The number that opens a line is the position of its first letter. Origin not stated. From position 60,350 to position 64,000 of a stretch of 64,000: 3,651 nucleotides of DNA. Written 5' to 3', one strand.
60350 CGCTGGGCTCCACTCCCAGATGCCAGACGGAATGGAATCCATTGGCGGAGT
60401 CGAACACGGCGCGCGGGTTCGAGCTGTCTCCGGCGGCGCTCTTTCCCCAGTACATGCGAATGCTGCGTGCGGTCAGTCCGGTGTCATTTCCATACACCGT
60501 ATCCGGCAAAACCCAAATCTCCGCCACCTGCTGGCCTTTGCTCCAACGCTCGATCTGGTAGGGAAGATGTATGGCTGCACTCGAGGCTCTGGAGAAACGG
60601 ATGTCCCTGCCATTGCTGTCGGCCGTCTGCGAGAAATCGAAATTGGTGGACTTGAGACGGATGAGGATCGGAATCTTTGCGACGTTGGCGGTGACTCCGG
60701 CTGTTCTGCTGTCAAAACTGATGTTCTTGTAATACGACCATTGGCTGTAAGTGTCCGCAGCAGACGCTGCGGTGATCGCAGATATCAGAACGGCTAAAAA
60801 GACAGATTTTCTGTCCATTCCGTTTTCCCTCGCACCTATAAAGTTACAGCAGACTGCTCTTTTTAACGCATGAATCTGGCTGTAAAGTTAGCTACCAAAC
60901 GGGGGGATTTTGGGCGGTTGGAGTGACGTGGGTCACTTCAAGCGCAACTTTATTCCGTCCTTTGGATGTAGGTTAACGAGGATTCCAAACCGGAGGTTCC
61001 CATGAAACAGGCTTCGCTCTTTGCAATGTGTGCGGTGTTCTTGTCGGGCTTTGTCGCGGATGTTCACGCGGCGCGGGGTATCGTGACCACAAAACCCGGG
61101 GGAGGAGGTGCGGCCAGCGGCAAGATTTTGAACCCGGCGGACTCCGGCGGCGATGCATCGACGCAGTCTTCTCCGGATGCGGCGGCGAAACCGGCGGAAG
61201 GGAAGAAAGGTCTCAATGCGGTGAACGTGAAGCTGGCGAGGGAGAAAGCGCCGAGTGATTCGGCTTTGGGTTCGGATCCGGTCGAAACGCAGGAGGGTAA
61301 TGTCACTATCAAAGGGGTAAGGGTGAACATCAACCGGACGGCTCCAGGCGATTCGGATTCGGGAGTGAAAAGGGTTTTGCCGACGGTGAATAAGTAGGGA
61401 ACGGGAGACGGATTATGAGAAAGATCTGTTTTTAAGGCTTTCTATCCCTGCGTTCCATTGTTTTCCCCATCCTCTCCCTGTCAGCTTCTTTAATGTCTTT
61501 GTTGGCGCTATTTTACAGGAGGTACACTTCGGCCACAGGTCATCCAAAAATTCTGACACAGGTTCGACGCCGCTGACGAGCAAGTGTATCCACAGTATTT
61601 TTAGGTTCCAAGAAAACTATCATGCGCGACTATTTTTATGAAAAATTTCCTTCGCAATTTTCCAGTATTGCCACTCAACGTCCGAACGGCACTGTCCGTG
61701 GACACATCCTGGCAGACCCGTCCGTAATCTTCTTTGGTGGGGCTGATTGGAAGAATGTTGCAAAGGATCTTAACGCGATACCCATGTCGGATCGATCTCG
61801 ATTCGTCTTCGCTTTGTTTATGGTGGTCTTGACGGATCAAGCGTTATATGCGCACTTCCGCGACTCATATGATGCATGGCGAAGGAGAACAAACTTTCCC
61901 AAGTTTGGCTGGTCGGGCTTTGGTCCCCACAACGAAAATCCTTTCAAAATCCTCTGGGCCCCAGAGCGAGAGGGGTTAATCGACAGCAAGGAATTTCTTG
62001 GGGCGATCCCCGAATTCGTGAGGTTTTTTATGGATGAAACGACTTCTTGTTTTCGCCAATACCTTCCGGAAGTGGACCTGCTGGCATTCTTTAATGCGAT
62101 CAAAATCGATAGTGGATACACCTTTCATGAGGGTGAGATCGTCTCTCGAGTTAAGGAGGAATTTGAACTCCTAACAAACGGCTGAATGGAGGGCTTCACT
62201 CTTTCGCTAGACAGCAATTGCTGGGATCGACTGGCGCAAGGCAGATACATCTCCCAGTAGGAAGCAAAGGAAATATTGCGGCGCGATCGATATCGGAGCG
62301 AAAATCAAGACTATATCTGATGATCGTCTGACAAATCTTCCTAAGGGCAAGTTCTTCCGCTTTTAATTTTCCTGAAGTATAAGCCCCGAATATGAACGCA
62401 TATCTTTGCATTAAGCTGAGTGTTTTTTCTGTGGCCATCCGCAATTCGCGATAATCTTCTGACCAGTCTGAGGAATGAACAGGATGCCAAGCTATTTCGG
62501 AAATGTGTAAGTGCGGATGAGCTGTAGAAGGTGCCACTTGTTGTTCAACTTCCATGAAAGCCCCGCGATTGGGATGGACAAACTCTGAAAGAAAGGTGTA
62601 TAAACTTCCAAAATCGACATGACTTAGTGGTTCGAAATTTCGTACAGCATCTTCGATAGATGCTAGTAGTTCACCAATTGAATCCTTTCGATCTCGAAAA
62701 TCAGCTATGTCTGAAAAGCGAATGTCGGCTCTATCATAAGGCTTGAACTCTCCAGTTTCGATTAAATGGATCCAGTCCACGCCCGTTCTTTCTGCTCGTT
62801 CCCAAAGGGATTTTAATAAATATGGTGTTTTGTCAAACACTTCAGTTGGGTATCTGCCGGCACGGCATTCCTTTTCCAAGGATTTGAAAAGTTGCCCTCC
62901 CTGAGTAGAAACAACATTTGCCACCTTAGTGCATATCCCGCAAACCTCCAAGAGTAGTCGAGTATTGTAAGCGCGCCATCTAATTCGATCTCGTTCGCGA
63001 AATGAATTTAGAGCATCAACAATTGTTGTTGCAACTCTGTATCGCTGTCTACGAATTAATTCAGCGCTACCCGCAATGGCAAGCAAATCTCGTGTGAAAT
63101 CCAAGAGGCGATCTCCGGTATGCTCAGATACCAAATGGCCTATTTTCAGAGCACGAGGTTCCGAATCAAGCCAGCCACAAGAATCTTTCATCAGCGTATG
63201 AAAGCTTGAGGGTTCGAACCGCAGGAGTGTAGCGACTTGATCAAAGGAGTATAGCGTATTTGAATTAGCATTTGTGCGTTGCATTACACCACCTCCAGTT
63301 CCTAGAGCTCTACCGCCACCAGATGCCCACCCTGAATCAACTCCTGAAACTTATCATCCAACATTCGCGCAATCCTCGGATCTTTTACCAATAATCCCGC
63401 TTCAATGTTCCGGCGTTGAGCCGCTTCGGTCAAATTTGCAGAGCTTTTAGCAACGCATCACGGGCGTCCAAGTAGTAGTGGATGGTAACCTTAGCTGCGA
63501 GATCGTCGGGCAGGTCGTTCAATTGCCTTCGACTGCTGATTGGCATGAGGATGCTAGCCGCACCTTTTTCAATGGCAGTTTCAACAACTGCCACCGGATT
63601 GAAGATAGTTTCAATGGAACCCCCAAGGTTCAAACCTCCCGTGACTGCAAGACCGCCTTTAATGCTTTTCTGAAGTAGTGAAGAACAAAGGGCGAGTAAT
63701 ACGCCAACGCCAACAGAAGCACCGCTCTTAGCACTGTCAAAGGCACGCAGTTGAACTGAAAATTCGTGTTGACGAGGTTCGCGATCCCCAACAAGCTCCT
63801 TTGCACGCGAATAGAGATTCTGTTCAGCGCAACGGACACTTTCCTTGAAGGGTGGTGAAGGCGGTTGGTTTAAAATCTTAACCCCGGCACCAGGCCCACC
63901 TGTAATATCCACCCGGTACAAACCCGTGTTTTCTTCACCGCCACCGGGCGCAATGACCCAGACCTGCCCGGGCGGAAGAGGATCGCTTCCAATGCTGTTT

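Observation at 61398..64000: Window ends inside a BREX-type defence locus; a lower-GC tail downstream of brxL carries only uncharacterised ORFs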

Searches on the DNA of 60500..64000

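Call 61: search_rna_families(source=window, start=60500, end=64000, threshold=evalue, max_evalue=1)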
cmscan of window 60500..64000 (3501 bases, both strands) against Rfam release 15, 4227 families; matches with E-value up to 1: 0.
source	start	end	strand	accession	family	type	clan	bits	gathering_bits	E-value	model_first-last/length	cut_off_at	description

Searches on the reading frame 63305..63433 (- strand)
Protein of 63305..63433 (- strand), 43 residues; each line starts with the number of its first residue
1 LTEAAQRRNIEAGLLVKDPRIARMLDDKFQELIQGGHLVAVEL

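Call 7: search_protein_families(library=pfam, proteins=[window:63305-63433:-], max_evalue=1)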
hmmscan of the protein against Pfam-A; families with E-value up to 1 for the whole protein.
window:63305-63433:- (43 aa): 1 family
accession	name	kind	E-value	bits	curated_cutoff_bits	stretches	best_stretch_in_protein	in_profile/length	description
PF13091.12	PLDc_2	-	0.067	13.5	27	1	2-32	101-131/132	PLD-like domain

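Call 8: search_protein_families(library=padloc, proteins=[window:63305-63433:-], max_evalue=1)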
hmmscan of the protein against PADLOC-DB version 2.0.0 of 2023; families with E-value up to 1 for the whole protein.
window:63305-63433:- (43 aa): 16 families
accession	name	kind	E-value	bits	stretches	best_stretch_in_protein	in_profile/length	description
PDLC02587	DrmC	-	2.8e-10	37.6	1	1-41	224-264/267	DrmC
PDLC02588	DrmC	-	6.1e-08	30.6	1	1-41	212-252/256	DrmC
PDLC02613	DrmC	-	5.5e-06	23.8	1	2-41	222-261/262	DrmC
PDLC02597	DrmC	-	1.6e-05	22.9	1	1-29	204-232/242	DrmC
PDLC02585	DrmC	-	1.9e-05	22.4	1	1-38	213-250/253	DrmC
PDLC02612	DrmC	-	2.2e-05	22.1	1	2-40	194-232/235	DrmC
PDLC02606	DrmC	-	2.6e-05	22.1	1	1-36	142-177/182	DrmC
PDLC02607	DrmC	-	0.00013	19.4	1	1-36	222-257/265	DrmC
PDLC02589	DrmC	-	0.00021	18.5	1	1-41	222-262/264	DrmC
PDLC02605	DrmC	-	0.00023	18.9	1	1-41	228-268/270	DrmC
PDLC02602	DrmC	-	0.0035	14.4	1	1-40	217-256/381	DrmC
PDLC02591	DrmC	-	0.016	12.4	1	7-36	225-254/260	DrmC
PDLC02616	DrmC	-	0.017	12.7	1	6-34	189-217/224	DrmC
PDLC02609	DrmC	-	0.019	13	1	4-31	204-231/241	DrmC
PDLC02608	DrmC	-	0.019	12.7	1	2-29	121-148/162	DrmC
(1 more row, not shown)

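Call 9: search_protein_families(library=ncbifam, proteins=[window:63305-63433:-], max_evalue=1)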
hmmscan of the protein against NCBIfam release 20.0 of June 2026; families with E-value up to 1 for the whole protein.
window:63305-63433:- (43 aa): 1 family
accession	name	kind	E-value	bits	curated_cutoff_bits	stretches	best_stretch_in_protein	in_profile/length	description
NF038319.1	DISARM_DrmC_I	equivalog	3e-08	33.5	133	1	1-34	203-236/236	DISARM system phospholipase D-like protein DrmC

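Call 26: search_protein_families(library=phrogs, proteins=[window:63305-63433:-], max_evalue=1)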
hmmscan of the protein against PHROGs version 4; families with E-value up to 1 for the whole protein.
window:63305-63433:- (43 aa): 0 families

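Call 69: search_dna_similar(query=window:63305-63433:-, collection=plasmids, mode=protein, max_evalue=0.01, max_rows=10)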
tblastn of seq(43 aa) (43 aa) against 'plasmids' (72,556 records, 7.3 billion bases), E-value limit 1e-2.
Records with a match: 1; places in all: 1; records where one place covers at least 80% of the query: 0.
Best place of each record, by identity: <60% 1.
By first word of the organism name: Nostoc 1.
By predicted mobility (MOB-suite, as given by PLSDB): conjugative 1.
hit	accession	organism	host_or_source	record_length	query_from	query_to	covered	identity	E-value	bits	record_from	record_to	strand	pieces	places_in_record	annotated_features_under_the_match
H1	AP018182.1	Nostoc carneum NIES-2107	-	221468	2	33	74%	50.0%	8e-3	38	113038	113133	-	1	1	phospholipase D/Transphosphatidylase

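Call 70: get_annotated_region(hit=H1, flank=9000)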
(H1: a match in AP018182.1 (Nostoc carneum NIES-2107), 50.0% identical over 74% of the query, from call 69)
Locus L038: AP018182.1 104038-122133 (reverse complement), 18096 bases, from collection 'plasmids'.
description: Nostoc carneum NIES-2107 plasmid plasmid2 DNA, complete genome
organism: Nostoc carneum NIES-2107 (NCBI taxid 1973483)
taxonomy: Bacteria; Cyanobacteriota; Cyanophyceae; Nostocales; Nostocaceae; Nostoc; Nostoc carneum; Nostoc carneum NIES-2107
host: -; source: -; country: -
typing (MOB-suite, as given by PLSDB): conjugative; replicon rep_cluster_1671; relaxase MOBP; mating-pair formation MPF_T
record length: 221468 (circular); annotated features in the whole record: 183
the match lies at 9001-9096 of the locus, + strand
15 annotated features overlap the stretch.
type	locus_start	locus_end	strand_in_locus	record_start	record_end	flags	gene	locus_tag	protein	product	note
CDS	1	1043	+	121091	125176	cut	-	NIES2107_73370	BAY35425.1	hypothetical protein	-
CDS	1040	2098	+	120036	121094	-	-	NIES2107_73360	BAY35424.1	ATPase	-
CDS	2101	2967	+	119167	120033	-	-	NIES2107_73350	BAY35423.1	hypothetical protein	-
CDS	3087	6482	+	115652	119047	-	-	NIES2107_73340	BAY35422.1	helicase-like protein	-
CDS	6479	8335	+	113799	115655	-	-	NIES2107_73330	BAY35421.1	hypothetical protein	-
CDS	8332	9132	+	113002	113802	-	-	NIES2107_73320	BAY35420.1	phospholipase D/Transphosphatidylase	-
CDS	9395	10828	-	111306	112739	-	-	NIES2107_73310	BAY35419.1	hypothetical protein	-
CDS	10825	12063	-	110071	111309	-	-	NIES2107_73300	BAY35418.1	hypothetical protein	-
CDS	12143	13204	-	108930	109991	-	-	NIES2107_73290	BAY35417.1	hypothetical protein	-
CDS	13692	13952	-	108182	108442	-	-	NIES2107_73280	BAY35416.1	hypothetical protein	-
CDS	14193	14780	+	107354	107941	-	-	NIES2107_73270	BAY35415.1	hypothetical protein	-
CDS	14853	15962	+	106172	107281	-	-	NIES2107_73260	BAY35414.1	hypothetical protein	-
CDS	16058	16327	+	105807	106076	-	-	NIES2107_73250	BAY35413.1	hypothetical protein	-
CDS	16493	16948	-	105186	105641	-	-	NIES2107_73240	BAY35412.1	WD-40 repeat-containing protein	-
CDS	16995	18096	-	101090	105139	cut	-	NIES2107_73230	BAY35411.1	peptidase C14 caspase catalytic subunit p20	-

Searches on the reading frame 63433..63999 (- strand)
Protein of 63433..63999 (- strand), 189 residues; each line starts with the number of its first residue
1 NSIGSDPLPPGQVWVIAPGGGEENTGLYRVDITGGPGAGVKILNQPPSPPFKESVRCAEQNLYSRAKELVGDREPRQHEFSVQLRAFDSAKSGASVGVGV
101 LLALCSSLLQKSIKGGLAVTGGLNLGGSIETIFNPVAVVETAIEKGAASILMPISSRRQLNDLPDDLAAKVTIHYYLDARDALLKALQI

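Call 7: search_protein_families(library=pfam, proteins=[window:63433-63999:-], max_evalue=1)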
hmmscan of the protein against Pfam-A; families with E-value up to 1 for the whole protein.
window:63433-63999:- (189 aa): 2 families
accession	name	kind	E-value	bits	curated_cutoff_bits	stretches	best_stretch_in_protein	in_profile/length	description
PF05362.19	Lon_C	-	1.3e-11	44.9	21.1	1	52-187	67-203/205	Lon protease (S16) C-terminal proteolytic domain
PF13541.12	ChlI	-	0.00039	20.8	27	1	75-154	40-119/121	Subunit ChlI of Mg-chelatase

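Call 8: search_protein_families(library=padloc, proteins=[window:63433-63999:-], max_evalue=1)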
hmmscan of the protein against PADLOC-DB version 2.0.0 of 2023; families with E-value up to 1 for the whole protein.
window:63433-63999:- (189 aa): 1 family
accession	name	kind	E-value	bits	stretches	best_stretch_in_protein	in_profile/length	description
PDLC02506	BrxL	-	1.6e-51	173.4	1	2-188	492-678/680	BrxL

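Call 9: search_protein_families(library=ncbifam, proteins=[window:63433-63999:-], max_evalue=1)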
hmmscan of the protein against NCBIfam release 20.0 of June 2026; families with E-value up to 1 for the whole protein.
window:63433-63999:- (189 aa): 6 families
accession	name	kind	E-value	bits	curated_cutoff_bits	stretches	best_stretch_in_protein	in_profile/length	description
TIGR02653.1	Lon_rel_chp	hypoth_equivalog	2.5e-23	82.3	628.25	1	3-189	488-674/675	protease Lon-related BREX system protein BrxL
TIGR00763.1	lon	equivalog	4.8e-09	35.2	608.05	1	89-182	697-790/795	endopeptidase La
NF008053.0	PRK10787.1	equivalog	1.2e-07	30.2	891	1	51-188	634-772/784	endopeptidase La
TIGR02902.1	spore_lonB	equivalog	1.8e-06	26.9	723.3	1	52-159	402-507/531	ATP-dependent protease LonB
TIGR00764.1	lon_rel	equivalog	0.00013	20.8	516.6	1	76-157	483-564/608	ATP-dependent protease LonB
TIGR02903.1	spore_lon_C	equivalog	0.00045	18.8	678.8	1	92-162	524-594/615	Lon family ATP-dependent protease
